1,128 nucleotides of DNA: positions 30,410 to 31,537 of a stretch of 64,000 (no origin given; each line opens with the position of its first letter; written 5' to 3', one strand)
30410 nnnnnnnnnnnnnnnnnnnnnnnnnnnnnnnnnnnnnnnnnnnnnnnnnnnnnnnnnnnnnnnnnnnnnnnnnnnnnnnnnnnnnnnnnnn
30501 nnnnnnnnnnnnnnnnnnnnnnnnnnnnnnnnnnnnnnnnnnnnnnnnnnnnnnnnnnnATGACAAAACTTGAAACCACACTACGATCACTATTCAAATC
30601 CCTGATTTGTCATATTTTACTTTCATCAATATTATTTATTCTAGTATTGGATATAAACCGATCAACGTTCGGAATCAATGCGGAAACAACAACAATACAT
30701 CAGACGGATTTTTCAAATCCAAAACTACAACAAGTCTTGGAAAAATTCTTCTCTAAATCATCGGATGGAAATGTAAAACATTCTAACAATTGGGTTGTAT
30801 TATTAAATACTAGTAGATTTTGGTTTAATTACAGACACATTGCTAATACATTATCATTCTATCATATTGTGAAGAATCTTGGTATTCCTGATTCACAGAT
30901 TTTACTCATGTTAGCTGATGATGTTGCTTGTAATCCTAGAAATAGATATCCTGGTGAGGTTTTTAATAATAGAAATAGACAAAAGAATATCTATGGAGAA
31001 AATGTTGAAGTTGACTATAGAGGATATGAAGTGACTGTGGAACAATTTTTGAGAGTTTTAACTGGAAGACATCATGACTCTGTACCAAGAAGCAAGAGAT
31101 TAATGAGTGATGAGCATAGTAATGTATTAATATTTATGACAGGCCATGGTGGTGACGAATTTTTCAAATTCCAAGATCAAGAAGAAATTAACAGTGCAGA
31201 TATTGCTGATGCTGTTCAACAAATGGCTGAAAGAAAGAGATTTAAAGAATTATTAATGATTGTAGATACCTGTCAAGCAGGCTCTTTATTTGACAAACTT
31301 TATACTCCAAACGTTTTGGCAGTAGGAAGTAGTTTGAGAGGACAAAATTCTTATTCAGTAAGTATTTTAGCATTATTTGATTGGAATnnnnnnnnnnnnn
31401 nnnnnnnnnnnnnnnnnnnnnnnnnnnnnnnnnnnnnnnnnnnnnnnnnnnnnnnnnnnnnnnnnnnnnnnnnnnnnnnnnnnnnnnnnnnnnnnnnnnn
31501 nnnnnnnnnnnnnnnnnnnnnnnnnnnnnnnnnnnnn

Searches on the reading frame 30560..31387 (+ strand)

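Call 59: search_protein_families(library=pfam, proteins=[window:30560-31387:+], max_evalue=0.001)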
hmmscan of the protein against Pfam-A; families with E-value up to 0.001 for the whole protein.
window:30560-31387:+ (276 aa): 1 family
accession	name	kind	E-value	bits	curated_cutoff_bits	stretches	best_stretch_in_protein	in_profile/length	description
PF01650.23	Peptidase_C13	-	1.9e-42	146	22.8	1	77-267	1-190/258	Peptidase C13 family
